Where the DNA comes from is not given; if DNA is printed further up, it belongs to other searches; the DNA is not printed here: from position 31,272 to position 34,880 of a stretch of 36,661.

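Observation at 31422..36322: CbbQ/NorQ ATPase, metallophosphoesterase and giant NorD/CbbO-like vWA protein: a Q/O-type remodelling module with no known client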

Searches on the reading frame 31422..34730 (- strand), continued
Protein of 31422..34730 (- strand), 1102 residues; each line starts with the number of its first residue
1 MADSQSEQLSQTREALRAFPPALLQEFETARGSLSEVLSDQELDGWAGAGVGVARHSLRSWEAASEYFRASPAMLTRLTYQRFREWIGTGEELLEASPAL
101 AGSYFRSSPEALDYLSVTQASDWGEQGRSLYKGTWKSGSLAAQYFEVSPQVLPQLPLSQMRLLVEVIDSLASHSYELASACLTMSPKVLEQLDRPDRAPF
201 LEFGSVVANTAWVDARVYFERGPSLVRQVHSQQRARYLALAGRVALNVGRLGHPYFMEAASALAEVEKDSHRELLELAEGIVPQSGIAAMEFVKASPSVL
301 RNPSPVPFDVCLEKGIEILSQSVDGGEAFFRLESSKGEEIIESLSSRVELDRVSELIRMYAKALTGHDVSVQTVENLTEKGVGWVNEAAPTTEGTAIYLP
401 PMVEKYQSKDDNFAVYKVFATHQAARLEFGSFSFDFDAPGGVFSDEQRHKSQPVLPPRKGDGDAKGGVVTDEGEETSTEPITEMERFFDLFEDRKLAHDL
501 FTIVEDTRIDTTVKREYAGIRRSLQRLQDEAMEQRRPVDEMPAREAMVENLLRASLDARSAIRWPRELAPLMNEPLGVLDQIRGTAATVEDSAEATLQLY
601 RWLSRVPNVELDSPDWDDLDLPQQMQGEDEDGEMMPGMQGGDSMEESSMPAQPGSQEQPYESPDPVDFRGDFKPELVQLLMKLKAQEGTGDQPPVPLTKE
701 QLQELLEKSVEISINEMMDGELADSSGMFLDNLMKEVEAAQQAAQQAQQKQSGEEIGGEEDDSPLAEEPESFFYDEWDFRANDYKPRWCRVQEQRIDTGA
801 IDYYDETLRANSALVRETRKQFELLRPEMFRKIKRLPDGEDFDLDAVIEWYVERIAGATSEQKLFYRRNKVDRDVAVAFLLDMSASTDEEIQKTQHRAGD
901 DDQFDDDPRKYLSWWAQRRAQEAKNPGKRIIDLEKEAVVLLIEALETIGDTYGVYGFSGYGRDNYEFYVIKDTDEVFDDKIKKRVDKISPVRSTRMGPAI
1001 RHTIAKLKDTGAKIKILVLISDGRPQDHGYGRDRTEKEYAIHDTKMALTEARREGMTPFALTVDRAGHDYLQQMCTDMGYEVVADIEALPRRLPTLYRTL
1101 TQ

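Call 27: find_encoding_contigs(protein=P0011, flank=10000, max_places=1)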
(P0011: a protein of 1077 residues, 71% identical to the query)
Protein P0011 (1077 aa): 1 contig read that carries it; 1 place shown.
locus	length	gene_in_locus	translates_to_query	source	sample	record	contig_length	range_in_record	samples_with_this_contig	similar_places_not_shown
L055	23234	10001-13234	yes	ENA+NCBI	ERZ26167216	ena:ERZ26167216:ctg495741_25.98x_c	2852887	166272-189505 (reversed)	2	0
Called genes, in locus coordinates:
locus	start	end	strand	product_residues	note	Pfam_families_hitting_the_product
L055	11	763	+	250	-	PF00378:ECH_1, PF16113:ECH_2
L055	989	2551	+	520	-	PF00501:AMP-binding, PF13193:AMP-binding_C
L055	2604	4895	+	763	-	PF02665:Nitrate_red_gam (weak), PF12838:Fer4_7 (faint), PF13534:Fer4_17 (faint), PF12797:Fer4_2 (faint), PF13183:Fer4_8, PF13187:Fer4_9, PF13237:Fer4_10, PF02754:CCG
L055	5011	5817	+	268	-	PF01012:ETF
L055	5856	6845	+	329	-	PF01012:ETF, PF00766:ETF_alpha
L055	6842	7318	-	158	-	PF11716:MDMPI_N (weak), PF12867:DinB_2 (weak)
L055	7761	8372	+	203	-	PF01121:CoaE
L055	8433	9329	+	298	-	PF07728:AAA_5, PF08406:CbbQ_C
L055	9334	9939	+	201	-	PF00149:Metallophos, PF12850:Metallophos_2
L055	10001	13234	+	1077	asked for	PF00092:VWA (weak)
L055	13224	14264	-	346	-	PF00753:Lactamase_B, PF12706:Lactamase_B_2 (weak)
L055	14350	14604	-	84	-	-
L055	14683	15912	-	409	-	PF13527:Acetyltransf_9, PF17668:Acetyltransf_17, PF13530:SCP2_2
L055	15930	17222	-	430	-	PF00994:MoCF_biosynth, PF18146:CinA_KH, PF02464:CinA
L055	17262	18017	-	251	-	PF04029:2-ph_phosp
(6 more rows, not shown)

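Call 28: find_encoding_contigs(protein=P0087, flank=10000, max_places=1)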
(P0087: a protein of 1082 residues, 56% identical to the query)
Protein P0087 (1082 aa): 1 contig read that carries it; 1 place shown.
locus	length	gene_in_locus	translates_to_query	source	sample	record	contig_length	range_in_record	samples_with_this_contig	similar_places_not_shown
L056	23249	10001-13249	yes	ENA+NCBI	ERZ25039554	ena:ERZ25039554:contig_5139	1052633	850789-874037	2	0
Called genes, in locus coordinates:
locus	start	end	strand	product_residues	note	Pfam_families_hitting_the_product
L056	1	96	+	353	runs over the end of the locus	PF01551:Peptidase_M23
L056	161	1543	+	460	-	PF01554:MatE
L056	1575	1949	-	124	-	PF12840:HTH_20, PF01022:HTH_5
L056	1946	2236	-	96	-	-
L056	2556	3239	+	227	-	PF00149:Metallophos, PF12850:Metallophos_2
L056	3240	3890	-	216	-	-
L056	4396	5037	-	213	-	-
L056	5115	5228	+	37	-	-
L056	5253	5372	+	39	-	-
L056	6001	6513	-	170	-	PF12802:MarR_2, PF01047:MarR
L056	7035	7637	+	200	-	-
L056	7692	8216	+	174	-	PF10502:Peptidase_S26 (weak)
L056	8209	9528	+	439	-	-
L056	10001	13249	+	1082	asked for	PF00092:VWA (weak)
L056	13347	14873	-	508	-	-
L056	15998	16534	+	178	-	PF01243:PNPOx_N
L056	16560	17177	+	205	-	PF00583:Acetyltransf_1 (weak), PF13508:Acetyltransf_7 (weak)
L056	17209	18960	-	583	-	PF00082:Peptidase_S8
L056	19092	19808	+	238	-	-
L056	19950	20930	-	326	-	PF00478:IMPDH (faint), PF03060:NMO, PF01070:FMN_dh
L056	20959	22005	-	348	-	PF07885:Ion_trans_2, PF02254:TrkA_N, PF02080:TrkA_C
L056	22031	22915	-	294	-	PF00892:EamA, PF06800:Sugar_transport (weak), PF00892:EamA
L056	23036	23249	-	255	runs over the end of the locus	PF00800:PDT, PF01842:ACT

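Call 29: find_encoding_contigs(protein=P0110, flank=10000, max_places=1)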
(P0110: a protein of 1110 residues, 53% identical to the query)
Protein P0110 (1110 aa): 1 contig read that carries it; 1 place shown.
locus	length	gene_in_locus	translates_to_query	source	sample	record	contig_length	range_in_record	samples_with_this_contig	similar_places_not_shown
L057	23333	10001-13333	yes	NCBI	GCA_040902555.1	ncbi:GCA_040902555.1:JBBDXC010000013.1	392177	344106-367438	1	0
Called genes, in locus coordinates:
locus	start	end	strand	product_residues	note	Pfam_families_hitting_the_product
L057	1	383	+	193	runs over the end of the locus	PF00254:FKBP_C, PF22199:FKBP26_IF (weak)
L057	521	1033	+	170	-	PF00188:CAP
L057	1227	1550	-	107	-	-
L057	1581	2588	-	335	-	PF03486:HI0933_like (faint), PF07992:Pyr_redox_2, PF12831:FAD_oxidored (faint), PF13450:NAD_binding_8 (faint), PF13738:Pyr_redox_3, PF13434:Lys_Orn_oxgnase (weak), PF00070:Pyr_redox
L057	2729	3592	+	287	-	PF13489:Methyltransf_23, PF01209:Ubie_methyltran, PF13649:Methyltransf_25, PF13847:Methyltransf_31, PF08241:Methyltransf_11, PF08242:Methyltransf_12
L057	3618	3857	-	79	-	PF02325:CCB3_YggT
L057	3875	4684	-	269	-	PF03807:F420_oxidored, PF14748:P5CR_dimer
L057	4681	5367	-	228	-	PF01168:Ala_racemase_N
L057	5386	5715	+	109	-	-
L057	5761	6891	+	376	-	PF00285:Citrate_synt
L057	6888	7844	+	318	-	PF00005:ABC_tran, PF13304:AAA_21 (faint), PF13604:AAA_30 (faint), PF13732:DrrA1-3_C (weak)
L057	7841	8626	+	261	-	PF01061:ABC2_membrane, PF12730:ABC2_membrane_4 (weak), PF12698:ABC2_membrane_3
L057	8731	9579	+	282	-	PF13115:YtkA (faint)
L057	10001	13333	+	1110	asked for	PF00092:VWA (faint)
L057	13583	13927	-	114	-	-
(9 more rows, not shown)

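Call 42: predict_structure(alignment_id=A1)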
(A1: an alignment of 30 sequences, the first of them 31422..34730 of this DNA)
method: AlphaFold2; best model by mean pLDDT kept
length: 1102 residues; sequences in the alignment: 30
mean_pLDDT: 68.1   pTM: 0.40
mean pLDDT of the five models: 68.1, 66.4, 66.0, 64.7, 63.8
residues with pLDDT >= 90: 193; 70-90: 389; 50-70: 231; < 50: 289
segments of 3 or more residues with pLDDT < 50: 1-3, 332-354, 359-368, 371-400, 454-477, 622-729, 749-765, 781-786, 827-847, 857-872, 892-904, 1027-1032, 1100-1102
pLDDT, mean of each block of 10 residues (from residue 1): 62 88 92 89 91 87 94 90 92 91 95 89 94 89 95 93 95 91 94 92 92 90 92 92 85 85 86 88 85 78 62 75 66 36 35 48 46 46 30 38 56 62 65 80 80 48 39 47 77 84 88 71 77 82 88 81 83 86 82 91 85 76 42 33 41 36 32 39 43 40 42 36 46 56 53 32 48 62 48 79 80 73 55 37 44 56 32 68 60 44 54 68 59 72 64 75 71 82 76 69 86 76 55 57 76 75 64 57 65 57 46
secondary structure, 60 per line:
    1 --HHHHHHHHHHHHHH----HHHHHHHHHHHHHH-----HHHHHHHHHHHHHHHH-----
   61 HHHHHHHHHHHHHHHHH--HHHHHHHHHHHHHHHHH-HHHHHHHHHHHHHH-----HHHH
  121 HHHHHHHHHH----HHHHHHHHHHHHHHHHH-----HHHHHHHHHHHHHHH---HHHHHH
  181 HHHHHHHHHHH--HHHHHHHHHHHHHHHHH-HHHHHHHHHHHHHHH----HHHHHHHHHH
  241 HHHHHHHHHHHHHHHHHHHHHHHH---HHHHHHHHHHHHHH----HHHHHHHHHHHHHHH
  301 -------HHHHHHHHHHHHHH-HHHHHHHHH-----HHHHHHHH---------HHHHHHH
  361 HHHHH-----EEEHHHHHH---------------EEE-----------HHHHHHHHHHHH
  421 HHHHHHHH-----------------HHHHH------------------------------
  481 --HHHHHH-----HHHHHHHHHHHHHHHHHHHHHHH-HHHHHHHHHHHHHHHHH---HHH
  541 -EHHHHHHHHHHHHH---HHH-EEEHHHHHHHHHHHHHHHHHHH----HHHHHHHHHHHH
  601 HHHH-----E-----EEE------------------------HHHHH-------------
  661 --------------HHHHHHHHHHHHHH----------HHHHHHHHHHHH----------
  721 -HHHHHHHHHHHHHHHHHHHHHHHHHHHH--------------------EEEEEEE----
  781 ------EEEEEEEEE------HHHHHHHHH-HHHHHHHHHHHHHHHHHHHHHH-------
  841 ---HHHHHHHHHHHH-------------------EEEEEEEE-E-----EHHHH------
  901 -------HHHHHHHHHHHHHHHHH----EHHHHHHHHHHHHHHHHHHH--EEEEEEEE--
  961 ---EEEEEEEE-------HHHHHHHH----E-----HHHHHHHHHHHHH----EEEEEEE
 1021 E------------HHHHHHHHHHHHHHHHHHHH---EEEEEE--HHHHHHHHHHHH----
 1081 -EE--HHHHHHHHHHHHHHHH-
elements in order (helices of 4 or more, strands of 3 or more residues): H3-16 H21-34 H40-55 H61-77 H80-96 H98-111 H117-130 H135-151 H157-171 H175-191 H194-210 H212-226 H231-264 H268-281 H286-300 H308-321 H323-331 H337-344 H354-365 E371-373 H374-379 E395-397 H409-428 H446-450 H483-488 H494-516 H518-534 H543-555 E563-565 H566-584 H589-604 E616-618 H643-647 H675-688 H699-710 H722-749 E770-776 E787-795 H802-810 H812-833 H844-855 E875-882 H891-894 H908-924 H930-948 E951-958 E964-971 H979-986 H997-1009 E1014-1021 H1034-1053 E1057-1062 H1065-1076 H1086-1101
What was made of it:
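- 33696..34730 (-): O residues 1-345: a family-specific alpha-solenoid of about 7-8 helical hairpins of ~37 aa, with the recurring motif YF..SP..L. pLDDT about 90 (call 42).
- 32424..32867 (-): O residues 622-769: an acidic, Gln-rich disordered linker. pLDDT below 50 over 622-729 and 749-765 (call 42).
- On NorD/CbbO-type VWA adaptor (O): The segment is modelled with low confidence (call 42), and no complex was modelled.
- Checked: Residues 622-769 are the acidic, Gln-rich linker and are predicted disordered (call 42).
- The O model is only moderate overall (pLDDT 68, pTM 0.40) and weak in the finger region (call 42).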

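Call 46: find_related_loci(query=A1, collection=metagenome_contigs, flank=8000)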
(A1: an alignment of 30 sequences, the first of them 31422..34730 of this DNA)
Query A1 (1102 aa) in metagenome_contigs; peptide patterns used: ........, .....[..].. (x = any residue, [..] = any of these).
600 stretches matched a pattern (row limit reached: there are more); 347 encode a relative of the query (tblastn E <= 1e-3); the best 80 are kept; 80 distinct loci.
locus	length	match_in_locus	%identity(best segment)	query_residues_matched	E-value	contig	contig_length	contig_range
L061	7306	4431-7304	66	9-974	0e+0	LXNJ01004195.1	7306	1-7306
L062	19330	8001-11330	55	9-1102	0e+0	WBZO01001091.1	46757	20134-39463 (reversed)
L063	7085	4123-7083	60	4-1014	0e+0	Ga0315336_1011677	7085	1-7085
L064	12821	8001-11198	56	16-1102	0e+0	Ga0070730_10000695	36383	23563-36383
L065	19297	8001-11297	94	1-1102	0e+0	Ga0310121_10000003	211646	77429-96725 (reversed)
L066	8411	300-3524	55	9-1102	0e+0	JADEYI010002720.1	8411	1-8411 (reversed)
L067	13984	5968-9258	52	5-1101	0e+0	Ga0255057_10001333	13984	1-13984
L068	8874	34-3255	53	16-1102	0e+0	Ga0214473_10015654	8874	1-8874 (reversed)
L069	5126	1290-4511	52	16-1102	0e+0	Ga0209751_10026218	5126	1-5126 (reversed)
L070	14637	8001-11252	52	16-1102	0e+0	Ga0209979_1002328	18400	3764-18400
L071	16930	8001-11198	54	18-1102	0e+0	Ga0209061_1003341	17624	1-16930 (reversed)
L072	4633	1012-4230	53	7-1102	0e+0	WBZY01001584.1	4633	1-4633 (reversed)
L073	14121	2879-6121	54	6-1102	0e+0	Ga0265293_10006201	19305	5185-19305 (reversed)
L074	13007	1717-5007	52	1-1101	0e+0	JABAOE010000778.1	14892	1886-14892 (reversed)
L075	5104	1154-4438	52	16-1101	0e+0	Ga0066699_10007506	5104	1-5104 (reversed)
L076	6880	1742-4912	53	22-1102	0e+0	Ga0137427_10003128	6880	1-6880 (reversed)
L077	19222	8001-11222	53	7-1102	0e+0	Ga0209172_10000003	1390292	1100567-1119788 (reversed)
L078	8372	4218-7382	53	16-1102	0e+0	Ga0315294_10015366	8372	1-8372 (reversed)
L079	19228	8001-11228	54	9-1102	0e+0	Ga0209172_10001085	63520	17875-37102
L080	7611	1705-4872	52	16-1102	0e+0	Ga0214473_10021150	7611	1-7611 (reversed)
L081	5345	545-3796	52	16-1102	0e+0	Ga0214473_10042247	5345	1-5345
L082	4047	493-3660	53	16-1102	0e+0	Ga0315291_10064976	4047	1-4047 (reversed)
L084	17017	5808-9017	53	16-1102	0e+0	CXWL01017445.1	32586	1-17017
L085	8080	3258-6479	53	7-1102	0e+0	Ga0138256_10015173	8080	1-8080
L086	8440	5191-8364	52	16-1102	0e+0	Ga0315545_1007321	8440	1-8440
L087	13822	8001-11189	51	9-1102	0e+0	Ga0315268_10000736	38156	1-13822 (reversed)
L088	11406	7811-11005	52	16-1102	0e+0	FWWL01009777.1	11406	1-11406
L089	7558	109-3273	52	22-1102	0e+0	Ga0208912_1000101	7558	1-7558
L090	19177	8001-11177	52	16-1102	0e+0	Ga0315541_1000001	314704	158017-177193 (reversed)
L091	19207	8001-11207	53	16-1102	0e+0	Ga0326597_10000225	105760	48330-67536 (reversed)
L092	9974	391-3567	52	16-1102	0e+0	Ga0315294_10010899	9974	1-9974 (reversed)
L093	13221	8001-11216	52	7-1102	0e+0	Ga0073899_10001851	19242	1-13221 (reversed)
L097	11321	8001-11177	52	16-1102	0e+0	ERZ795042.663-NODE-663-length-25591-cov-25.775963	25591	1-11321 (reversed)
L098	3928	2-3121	53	38-1102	0e+0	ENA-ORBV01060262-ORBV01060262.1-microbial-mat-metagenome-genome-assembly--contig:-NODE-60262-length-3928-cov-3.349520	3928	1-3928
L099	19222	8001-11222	51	9-1102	0e+0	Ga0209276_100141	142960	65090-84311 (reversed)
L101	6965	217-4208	51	9-1102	0e+0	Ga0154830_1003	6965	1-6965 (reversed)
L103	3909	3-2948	54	90-1102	0e+0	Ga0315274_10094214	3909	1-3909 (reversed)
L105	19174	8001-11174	53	16-1102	0e+0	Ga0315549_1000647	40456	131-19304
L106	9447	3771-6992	51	5-1102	0e+0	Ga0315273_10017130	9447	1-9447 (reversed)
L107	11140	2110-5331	51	5-1102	0e+0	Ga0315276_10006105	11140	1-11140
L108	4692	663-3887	50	5-1102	0e+0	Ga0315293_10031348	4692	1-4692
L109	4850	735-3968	51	16-1100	0e+0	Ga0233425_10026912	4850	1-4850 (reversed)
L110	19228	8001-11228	51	16-1100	0e+0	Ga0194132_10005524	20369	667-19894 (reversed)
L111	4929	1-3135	50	36-1100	0e+0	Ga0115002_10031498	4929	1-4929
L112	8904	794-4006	50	9-1102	0e+0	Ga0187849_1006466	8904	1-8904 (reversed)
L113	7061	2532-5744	50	9-1102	0e+0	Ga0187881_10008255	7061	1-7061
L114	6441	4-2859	54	122-1102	0e+0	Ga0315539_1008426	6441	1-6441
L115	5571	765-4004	49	3-1102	0e+0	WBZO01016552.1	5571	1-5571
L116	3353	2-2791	54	150-1102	0e+0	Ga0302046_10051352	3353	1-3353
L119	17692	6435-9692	46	9-1100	0e+0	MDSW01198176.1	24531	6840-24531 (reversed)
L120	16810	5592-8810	54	9-1102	0e+0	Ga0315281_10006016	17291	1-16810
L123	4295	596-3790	46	9-1102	0e+0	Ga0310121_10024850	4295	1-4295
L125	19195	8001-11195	52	16-1102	0e+0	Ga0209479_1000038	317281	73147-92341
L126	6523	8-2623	55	207-1102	0e+0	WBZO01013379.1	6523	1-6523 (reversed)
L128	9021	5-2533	56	236-1102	0e+0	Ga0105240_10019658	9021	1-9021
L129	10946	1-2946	50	103-1102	0e+0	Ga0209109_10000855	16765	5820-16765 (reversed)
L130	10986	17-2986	48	83-1102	0e+0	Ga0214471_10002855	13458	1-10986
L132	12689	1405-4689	44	16-1101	0e+0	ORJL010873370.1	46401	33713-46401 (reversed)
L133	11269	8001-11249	44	4-1101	0e+0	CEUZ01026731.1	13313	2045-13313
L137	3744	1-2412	55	275-1102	0e+0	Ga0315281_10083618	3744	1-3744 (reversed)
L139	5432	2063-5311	42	9-1101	0e+0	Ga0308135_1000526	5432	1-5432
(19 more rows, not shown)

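Call 47: fold_search(model_id=the predicted structure, library=pdb)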
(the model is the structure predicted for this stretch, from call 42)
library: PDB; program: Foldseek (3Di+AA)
matches with E <= 10: 235; with E <= 0.001: 13
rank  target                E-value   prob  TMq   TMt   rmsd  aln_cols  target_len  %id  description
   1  9qh6_G                2.3e-12  1.00  0.20  0.68   7.7       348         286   25  NorQ in complex with NorD VWA domain from Paracoccus denitrificans (released 2026-03-25)
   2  9qhd_G                5.2e-11  1.00  0.19  0.69   7.2       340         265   27  NorQD complex state 1 from Jhaorihella thermophila (released 2026-03-25)
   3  9qhe_G                9.0e-11  1.00  0.16  0.64   7.5       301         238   28  NorQD complex state 2 from Jhaorihella thermophila (released 2026-03-25)
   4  9qh8_G                2.6e-10  1.00  0.17  0.65   7.5       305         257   24  reduced NorQ-NorD VWA domain complex from Paracoccus denitrificans (released 2026-03-25)
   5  9qhg_G                5.4e-10  1.00  0.16  0.64   7.2       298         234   28  NorQD complex state 4 from Jhaorihella thermophila (released 2026-03-25)
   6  9qhf_G                6.8e-07  1.00  0.15  0.64   7.3       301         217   26  NorQD complex state 3 from Jhaorihella thermophila (released 2026-03-25)
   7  8ql1_A                1.1e-05  1.00  0.16  0.66   6.8       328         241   12  Crystal structure of the human MDN1-MIDAS/NLE1-UBL complex (released 2025-04-09)
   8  8ql1_G                1.1e-05  1.00  0.16  0.67   5.1       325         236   12  Crystal structure of the human MDN1-MIDAS/NLE1-UBL complex (released 2025-04-09)
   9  8ql1_C                1.4e-05  1.00  0.17  0.68   6.3       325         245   12  Crystal structure of the human MDN1-MIDAS/NLE1-UBL complex (released 2025-04-09)
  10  7ba2_A                3.9e-05  1.00  0.16  0.38   5.2       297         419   16  D319A mutant of the PilB minor pilin from Streptococcus sanguinis (released 2021-04-28)
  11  7b7p_A                6.5e-05  1.00  0.16  0.38   4.7       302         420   16  PilB minor pilin from Streptococcus sanguinis (released 2021-04-28)
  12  7ba2_B                8.0e-05  1.00  0.16  0.38   5.8       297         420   15  D319A mutant of the PilB minor pilin from Streptococcus sanguinis (released 2021-04-28)
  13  8fzu_A                4.4e-04  1.00  0.12  0.44  13.7       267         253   14  The von Willebrand factor A domain of human capillary morphogenesis gene II, flexibly fused to the 1TEL crystallizatio (released 2023-07-19)
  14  8fz4_A                1.1e-03  1.00  0.12  0.58  11.9       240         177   14  The von Willebrand factor A domain of Anthrax toxin receptor 2 (released 2023-03-01)
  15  7n1o                  1.2e-03  1.00  0.13  0.50   9.2       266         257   14  The von Willebrand factor A domain of human capillary morphogenesis gene II, flexibly fused to the 1TEL crystallization  (released 2021-06-09)
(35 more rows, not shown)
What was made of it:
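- On NorD/CbbO-type VWA adaptor (O): NorD VWA is the top fold match (call 47).
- Checked: In the fold search the O model's best match is the NorD VWA domain (E 2e-12) (call 47).
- A disordered linker (call 42), and NorD VWA as the top fold match (call 47).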
